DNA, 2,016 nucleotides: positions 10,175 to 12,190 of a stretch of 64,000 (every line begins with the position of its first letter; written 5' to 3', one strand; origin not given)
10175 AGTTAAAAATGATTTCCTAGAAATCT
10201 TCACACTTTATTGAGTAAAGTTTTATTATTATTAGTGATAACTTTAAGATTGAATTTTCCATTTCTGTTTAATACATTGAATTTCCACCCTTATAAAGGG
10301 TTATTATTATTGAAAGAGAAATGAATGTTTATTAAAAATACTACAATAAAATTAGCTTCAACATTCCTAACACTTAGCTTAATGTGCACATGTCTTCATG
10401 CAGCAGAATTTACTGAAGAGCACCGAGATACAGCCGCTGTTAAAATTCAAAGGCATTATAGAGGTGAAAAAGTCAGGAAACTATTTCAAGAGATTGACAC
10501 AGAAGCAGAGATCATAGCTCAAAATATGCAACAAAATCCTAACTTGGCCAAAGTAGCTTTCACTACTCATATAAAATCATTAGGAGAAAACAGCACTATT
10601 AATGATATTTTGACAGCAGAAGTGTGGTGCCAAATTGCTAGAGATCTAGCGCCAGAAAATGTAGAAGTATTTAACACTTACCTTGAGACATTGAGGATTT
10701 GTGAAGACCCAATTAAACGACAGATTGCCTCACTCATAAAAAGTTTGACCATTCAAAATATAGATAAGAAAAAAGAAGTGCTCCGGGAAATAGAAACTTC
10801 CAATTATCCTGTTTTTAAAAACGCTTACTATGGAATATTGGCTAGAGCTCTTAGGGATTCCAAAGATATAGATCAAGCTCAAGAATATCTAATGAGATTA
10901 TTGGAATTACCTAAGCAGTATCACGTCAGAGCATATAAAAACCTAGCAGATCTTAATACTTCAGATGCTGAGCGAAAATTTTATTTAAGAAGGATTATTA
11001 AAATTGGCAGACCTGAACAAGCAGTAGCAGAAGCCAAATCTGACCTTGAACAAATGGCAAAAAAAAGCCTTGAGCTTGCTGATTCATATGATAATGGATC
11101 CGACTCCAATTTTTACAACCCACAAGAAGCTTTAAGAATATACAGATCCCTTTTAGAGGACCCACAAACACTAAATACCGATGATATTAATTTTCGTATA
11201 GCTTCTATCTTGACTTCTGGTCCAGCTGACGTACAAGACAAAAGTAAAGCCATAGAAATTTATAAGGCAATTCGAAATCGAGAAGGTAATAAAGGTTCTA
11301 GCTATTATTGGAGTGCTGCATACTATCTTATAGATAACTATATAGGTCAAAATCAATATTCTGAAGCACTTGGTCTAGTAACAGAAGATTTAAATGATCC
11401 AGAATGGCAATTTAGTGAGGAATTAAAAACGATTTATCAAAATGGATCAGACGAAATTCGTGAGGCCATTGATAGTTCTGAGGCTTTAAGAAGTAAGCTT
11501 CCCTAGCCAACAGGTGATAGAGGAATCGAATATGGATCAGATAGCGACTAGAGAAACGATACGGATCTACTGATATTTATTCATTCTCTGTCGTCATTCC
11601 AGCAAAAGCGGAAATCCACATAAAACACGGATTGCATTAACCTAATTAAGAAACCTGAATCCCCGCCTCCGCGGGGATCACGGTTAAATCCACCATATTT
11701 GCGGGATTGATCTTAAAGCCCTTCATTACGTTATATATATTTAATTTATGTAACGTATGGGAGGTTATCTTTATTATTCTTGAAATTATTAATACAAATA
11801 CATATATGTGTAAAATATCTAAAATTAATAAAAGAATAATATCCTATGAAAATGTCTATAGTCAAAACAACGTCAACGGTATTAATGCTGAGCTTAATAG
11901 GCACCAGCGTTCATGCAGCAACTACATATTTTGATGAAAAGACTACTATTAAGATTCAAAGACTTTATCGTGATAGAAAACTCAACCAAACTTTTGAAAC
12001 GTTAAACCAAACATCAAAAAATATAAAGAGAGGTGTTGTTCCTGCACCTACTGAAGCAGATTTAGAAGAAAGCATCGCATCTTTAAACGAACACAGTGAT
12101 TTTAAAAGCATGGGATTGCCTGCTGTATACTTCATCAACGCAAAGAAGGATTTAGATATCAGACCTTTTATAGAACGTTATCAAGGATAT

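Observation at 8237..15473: Eukaryote-type IQ (calmodulin/light-chain-binding) motif at the mature N-terminus of all four paralogs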

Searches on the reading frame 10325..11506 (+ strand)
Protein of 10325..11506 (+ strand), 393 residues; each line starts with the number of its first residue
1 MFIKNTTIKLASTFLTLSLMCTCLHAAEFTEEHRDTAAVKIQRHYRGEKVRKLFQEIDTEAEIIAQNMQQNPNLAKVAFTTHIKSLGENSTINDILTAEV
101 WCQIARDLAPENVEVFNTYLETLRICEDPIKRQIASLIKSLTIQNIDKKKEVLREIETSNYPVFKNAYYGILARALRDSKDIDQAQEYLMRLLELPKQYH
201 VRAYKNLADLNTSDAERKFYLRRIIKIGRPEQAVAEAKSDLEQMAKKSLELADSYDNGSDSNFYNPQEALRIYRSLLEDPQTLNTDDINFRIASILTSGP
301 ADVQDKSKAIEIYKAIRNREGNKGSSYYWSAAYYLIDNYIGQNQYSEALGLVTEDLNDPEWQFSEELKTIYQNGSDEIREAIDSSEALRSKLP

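Call 3: search_protein_families(library=pfam, proteins=[window:10325-11506:+], max_evalue=10)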
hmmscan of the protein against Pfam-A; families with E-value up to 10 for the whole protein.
window:10325-11506:+ (393 aa): 13 families
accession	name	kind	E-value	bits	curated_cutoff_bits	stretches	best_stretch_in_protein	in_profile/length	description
PF00612.33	IQ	-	7.5e-05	22.6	20.3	1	37-55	3-21/21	IQ calmodulin-binding motif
PF14559.12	TPR_19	-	0.0012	19.6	25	1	172-196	31-55/68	Tetratricopeptide repeat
PF13428.12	TPR_14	-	0.0021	19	23.5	1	171-210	6-44/44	Tetratricopeptide repeat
PF13174.12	TPR_6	-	0.003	18.6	26.3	1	172-194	6-28/33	Tetratricopeptide repeat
PF13181.12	TPR_8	-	0.0074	16.8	25.7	1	168-197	3-32/34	Tetratricopeptide repeat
PF23345.1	NUP160_helical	-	0.035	13.8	27.5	1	93-133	152-192/231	Nucleoporin NUP160, helical domain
PF13176.12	TPR_7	-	0.045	14.3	27.9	0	171-198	4-31/36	Tetratricopeptide repeat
PF05524.18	PEP-utilisers_N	-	0.056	14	24.4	1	228-283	38-81/121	PEP-utilising enzyme, N-terminal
PF10878.14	DUF2672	-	0.066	13.6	27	0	138-200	1-33/53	Protein of unknown function (DUF2672)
PF13424.12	TPR_12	-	0.07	13.8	30.1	1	168-198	6-35/77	Tetratricopeptide repeat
PF13374.12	TPR_10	-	0.12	12.9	27.5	0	171-194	7-30/42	Tetratricopeptide repeat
PF13432.12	TPR_16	-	0.39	11.7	32.7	1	172-210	3-40/65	Tetratricopeptide repeat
PF07719.23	TPR_2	-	2.6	8.8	27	1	169-195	4-30/34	Tetratricopeptide repeat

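Call 8: find_homologous_proteins(query=window:10325-11506:+, max_evalue=0.001)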
Query window:10325-11506:+ (393 aa): 4 proteins with E <= 0.001 among 7766 candidates.
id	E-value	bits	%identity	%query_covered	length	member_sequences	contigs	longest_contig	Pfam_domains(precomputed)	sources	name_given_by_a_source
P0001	7.0e-168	577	100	67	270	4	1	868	-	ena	-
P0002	1.1e-109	385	53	99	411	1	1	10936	-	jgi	jgi:hypothetical protein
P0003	2.5e-101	358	49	99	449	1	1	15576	-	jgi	-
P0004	3.3e-49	186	47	61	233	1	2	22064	-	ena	-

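Call 10: find_related_loci(query=window:10325-11506:+, collection=genome_contigs, flank=10000)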
Query window:10325-11506:+ (393 aa) in genome_contigs; peptide patterns used: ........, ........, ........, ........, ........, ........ (x = any residue, [..] = any of these).
77 stretches matched a pattern, but none encodes a relative of the query by tblastn (E <= 1e-3).
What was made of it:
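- Tried and rejected: The first genome_contigs scan with paralog 2 also found nothing (call 10).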

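Call 13: find_encoding_contigs(protein=P0002, flank=10000, max_places=4)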
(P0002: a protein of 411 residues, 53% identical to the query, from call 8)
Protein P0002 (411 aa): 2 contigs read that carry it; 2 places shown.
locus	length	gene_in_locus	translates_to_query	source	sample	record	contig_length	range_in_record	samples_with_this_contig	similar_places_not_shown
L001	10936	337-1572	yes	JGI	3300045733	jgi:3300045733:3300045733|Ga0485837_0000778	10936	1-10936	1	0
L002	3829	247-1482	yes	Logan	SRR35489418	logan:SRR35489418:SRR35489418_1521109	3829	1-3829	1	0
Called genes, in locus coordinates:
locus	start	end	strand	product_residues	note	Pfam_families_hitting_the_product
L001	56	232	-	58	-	-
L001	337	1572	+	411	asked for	-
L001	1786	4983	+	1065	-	-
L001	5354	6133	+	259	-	PF03472:Autoind_bind, PF08281:Sigma70_r4_2 (faint), PF00196:GerE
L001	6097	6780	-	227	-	PF00765:Autoind_synth, PF13444:Acetyltransf_5 (weak)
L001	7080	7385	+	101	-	PF00830:Ribosomal_L28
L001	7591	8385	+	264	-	PF02592:Vut_1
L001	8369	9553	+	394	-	PF01702:TGT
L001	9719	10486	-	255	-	-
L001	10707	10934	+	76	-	?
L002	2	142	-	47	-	?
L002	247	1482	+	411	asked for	-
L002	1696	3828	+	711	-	?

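Call 14: find_encoding_contigs(protein=P0003, flank=10000, max_places=4)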
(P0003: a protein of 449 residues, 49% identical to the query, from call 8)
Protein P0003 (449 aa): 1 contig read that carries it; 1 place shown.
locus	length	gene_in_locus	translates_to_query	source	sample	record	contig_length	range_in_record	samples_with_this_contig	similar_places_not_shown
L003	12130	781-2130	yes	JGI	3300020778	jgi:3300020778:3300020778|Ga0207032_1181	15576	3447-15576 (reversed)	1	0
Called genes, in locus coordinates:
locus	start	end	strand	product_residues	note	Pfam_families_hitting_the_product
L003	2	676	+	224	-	?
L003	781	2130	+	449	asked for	-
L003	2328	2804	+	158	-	-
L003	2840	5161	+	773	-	-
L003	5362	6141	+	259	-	PF03472:Autoind_bind, PF08281:Sigma70_r4_2 (faint), PF00196:GerE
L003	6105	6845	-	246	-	PF00765:Autoind_synth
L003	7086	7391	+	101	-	PF00830:Ribosomal_L28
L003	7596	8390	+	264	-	PF02592:Vut_1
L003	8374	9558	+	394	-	PF01702:TGT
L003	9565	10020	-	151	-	-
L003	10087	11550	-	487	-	-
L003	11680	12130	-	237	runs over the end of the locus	-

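Call 37: predict_structure(alignment_id=A5)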
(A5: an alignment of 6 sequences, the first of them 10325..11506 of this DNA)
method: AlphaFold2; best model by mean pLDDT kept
length: 393 residues; sequences in the alignment: 6
mean_pLDDT: 80.5   pTM: 0.54
mean pLDDT of the five models: 80.5, 73.7, 72.5, 70.6, 69.0
residues with pLDDT >= 90: 87; 70-90: 250; 50-70: 26; < 50: 30
segments of 3 or more residues with pLDDT < 50: 1-27
pLDDT, mean of each block of 10 residues (from residue 1): 40 43 45 56 70 79 86 89 89 88 86 91 87 88 77 82 80 78 83 80 86 82 84 83 79 70 76 81 80 89 91 89 80 92 93 85 91 94 92 84
secondary structure, 60 per line:
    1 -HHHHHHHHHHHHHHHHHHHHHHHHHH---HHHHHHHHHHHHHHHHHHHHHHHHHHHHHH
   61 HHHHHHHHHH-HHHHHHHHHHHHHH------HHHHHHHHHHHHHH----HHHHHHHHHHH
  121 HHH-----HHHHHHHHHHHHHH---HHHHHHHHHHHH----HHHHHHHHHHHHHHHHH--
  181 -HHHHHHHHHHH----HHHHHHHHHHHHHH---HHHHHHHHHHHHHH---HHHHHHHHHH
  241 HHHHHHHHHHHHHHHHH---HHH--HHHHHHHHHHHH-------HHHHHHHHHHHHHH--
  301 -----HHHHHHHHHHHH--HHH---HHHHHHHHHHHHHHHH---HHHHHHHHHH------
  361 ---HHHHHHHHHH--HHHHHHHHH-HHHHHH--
elements in order: H2-27 H31-70 H72-85 H92-105 H110-123 H129-142 H146-157 H162-178 H182-192 H197-210 H214-227 H231-257 H266-277 H285-298 H306-317 H326-341 H345-354 H364-373 H376-384 H386-391
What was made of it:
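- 10325..11506 (+): Paralog 2 (393 aa). It has a signal peptide (aa 1-26) and one long helix (aa 31-70) that contains the IQ motif. An alpha-solenoid N-domain follows. AF2 gives pLDDT 80.5 and an all-helical model (call 37).
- On TPR / Sel1-like repeat proteins: The AF2 model of paralog 2 is all-helical with 20 helices at pLDDT 80.5 (call 37).
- AF2 puts the motif in a helix (aa 31-70) ahead of the solenoid (call 37). AF2 shows it continuous with a 40-residue helix that runs into the solenoid (call 37). This weakly suggests that this stretch is not packed (call 37).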

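Call 39: fold_search(model_id=the predicted structure, library=pdb)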
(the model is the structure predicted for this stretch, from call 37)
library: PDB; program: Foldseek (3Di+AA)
matches with E <= 10: 1230; with E <= 0.001: 0
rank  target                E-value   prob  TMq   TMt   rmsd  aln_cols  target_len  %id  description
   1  9l5r_I                1.1e-03  1.00  0.30  0.20  20.0       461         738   12  Cryo-EM structure of the thermophile spliceosome (state ILS) (released 2025-03-12)
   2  3w3u                  1.6e-03  1.00  0.25  0.12  18.9       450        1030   15  Crystal structure of Kap121p mutant R349A/Q350A/D353A/E396A/N430K/D438A/N477A (released 2013-04-10)
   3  5h7c_A                1.8e-03  1.00  0.30  0.30  13.9       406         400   13  Crystal structure of a repeat protein with two Protein A-DHR14 repeat modules (released 2017-06-28)
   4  1b3u_A                1.9e-03  0.99  0.21  0.16  19.4       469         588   12  CRYSTAL STRUCTURE OF CONSTANT REGULATORY DOMAIN OF HUMAN PP2A, PR65ALPHA (released 1999-04-12)
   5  5h7c_C                2.0e-03  1.00  0.27  0.27  15.3       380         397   16  Crystal structure of a repeat protein with two Protein A-DHR14 repeat modules (released 2017-06-28)
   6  4p6z_B                2.8e-03  1.00  0.27  0.20  17.4       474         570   12  Crystal structure of the human BST2 cytoplasmic domain and the HIV-1 Vpu cytoplasmic domain bound to the clathrin adap (released 2014-05-21)
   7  8ga7                  3.0e-03  0.72  0.11  0.09  29.1       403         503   13  Geometrically programmable nanomaterial construction using regularized protein building blocks (released 2024-03-13)
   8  7rwc_A                3.2e-03  0.98  0.19  0.14  20.4       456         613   12  AP2 bound to the APA domain of SGIP and heparin; partial signal subtraction and symmetry expansion (released 2022-03-30)
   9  9l5s_I                3.4e-03  1.00  0.29  0.18  20.1       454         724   13  Cryo-EM structure of the thermophile spliceosome (state B*Q1) (released 2025-03-12)
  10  6af0_A                3.7e-03  1.00  0.26  0.12  19.8       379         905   13  Structure of Ctr9, Paf1 and Cdc73 ternary complex from Myceliophthora thermophila (released 2018-09-19)
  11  7y4i_B                4.6e-03  1.00  0.29  0.16  15.5       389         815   13  Crystal structure of SPINDLY in complex with GDP (released 2022-12-07)
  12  9fmd_I                5.2e-03  1.00  0.27  0.17  21.2       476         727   11  Integrative model of the human post-catalytic spliceosome (P-complex) (released 2024-07-10)
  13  2vgl_A                5.4e-03  1.00  0.28  0.20  19.8       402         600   12  AP2 CLATHRIN ADAPTOR CORE (released 2007-12-25)
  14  2npp_A                5.7e-03  0.98  0.22  0.16  19.4       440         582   14  Structure of the Protein Phosphatase 2A Holoenzyme (released 2006-12-12)
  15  3dw8_A                5.7e-03  0.97  0.20  0.15  19.1       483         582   13  Structure of a Protein Phosphatase 2A Holoenzyme with B55 subunit (released 2008-10-07)
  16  8sxq_B                5.9e-03  0.99  0.20  0.23  19.9       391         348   15  Crystal structure of Sel-1 repeat protein LceB from Legionella pneumophila (released 2024-01-24)
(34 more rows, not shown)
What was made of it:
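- On TPR / Sel1-like repeat proteins: Foldseek top hits are TPR/HEAT/Sel1 proteins, but all have E > 1e-3 and TM <= 0.3 (call 39).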

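Call 59: find_related_loci(query=A5, collection=metagenome_contigs, flank=6000)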
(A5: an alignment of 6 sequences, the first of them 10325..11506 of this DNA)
Query A5 (393 aa) in metagenome_contigs; peptide patterns used: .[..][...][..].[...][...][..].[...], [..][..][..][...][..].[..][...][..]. (x = any residue, [..] = any of these).
136 stretches matched a pattern; 1 encode a relative of the query (tblastn E <= 1e-3); 1 distinct loci.
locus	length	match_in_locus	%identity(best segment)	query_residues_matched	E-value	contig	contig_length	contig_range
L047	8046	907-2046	49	1-389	7e-116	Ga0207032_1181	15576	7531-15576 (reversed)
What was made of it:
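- Tried and rejected: Only the L003 contig came back (call 59).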

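Call 67: search_protein_families(library=ncbifam, proteins=[window:10325-11506:+], max_evalue=0.1)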
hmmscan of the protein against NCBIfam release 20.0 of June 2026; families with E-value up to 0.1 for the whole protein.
window:10325-11506:+ (393 aa): 1 family
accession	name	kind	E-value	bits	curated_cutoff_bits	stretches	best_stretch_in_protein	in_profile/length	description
TIGR01589.1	A_thal_3526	domain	0.026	14.5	36.55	1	83-119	22-54/57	TIGR01589 domain-containing protein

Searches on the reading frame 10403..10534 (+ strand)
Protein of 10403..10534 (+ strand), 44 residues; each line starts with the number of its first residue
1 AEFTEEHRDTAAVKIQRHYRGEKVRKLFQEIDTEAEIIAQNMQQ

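Call 68: search_solved_structures(query=window:10403-10534:+, max_evalue=10, show_alignments=3)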
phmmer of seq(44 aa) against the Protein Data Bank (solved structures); distinct sequences matched with E-value up to 10: 6.
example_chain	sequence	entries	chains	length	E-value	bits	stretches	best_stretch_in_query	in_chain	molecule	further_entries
7jrj_K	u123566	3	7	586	0.00087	22.4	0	4-33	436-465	Nucleoside diphosphate kinase 6 | Flagellar radial spoke protein 23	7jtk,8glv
8th8_L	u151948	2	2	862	0.014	18.8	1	5-38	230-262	AAA family ATPase CDC48 subfamily protein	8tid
9ijj_3B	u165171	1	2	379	0.097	16.2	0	11-27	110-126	Spermatogenesis-associated protein 17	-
9ya1_1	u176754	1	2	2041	0.55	13.9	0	13-37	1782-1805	ICMAP4, TGME49_225340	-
6xns_A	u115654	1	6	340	2.6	11.9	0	20-41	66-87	C3_crown-05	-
7ju4_x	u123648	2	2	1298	4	11.3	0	5-38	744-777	CFAP91 domain-containing protein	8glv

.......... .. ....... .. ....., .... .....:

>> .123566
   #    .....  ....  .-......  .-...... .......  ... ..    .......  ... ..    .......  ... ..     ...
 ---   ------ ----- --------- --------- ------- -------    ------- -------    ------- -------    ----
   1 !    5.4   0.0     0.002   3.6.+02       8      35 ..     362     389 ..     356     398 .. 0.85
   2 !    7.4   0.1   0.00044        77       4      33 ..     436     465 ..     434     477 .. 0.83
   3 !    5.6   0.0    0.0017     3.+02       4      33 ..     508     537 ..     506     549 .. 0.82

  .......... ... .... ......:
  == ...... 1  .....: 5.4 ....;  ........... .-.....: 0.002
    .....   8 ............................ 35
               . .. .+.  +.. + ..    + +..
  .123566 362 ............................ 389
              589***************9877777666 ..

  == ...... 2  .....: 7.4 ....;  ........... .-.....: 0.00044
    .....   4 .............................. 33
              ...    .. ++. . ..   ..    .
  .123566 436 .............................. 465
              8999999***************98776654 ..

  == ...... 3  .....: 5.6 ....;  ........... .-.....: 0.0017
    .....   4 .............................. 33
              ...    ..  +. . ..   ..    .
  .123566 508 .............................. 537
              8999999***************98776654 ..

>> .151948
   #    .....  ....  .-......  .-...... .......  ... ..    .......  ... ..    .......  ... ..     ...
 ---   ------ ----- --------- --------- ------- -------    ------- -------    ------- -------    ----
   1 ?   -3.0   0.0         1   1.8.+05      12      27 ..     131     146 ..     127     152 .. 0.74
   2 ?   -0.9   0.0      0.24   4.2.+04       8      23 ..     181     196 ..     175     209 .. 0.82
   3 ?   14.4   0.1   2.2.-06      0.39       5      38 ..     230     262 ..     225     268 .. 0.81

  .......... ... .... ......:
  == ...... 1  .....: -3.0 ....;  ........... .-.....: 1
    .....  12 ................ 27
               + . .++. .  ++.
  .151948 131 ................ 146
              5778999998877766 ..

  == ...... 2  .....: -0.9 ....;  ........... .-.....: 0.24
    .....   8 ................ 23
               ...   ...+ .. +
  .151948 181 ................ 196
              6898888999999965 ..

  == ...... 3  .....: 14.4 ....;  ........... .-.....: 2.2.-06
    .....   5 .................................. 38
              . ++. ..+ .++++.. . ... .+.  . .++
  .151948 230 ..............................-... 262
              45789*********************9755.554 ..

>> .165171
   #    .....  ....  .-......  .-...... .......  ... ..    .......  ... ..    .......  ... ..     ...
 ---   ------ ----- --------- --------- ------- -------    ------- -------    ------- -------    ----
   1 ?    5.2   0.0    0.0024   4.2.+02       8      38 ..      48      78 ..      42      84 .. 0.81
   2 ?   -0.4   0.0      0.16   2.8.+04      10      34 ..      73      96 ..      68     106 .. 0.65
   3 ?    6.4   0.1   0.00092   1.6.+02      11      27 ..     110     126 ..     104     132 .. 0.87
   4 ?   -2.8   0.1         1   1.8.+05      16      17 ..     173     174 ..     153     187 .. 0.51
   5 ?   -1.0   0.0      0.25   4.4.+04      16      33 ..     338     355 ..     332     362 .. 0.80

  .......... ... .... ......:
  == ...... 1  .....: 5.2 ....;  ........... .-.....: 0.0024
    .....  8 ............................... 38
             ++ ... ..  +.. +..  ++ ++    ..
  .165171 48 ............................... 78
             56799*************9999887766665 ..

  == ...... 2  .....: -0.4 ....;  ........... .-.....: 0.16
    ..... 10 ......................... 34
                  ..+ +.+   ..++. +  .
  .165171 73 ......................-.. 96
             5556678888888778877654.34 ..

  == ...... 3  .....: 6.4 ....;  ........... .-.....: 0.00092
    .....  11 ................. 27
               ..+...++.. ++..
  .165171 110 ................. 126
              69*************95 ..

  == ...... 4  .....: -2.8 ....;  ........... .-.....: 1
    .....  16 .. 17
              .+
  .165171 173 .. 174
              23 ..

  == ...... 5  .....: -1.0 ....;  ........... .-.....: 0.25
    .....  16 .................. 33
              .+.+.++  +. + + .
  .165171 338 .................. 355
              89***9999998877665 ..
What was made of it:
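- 10433..10489 (+): Complete IQ motif of paralog 2, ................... (aa 37-55). PDB phmmer hits fall on IQ repeats (call 68).
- The best PDB hits of the paralog 2 N-terminus are IQ repeats (call 68).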

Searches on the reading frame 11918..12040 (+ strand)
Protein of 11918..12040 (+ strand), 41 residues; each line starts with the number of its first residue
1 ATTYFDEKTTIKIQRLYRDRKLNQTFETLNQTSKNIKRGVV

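Call 45: search_protein_families(library=pfam, proteins=[window:11918-12040:+], max_evalue=10)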
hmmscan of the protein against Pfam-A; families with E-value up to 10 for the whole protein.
seq(41 aa): 0 families
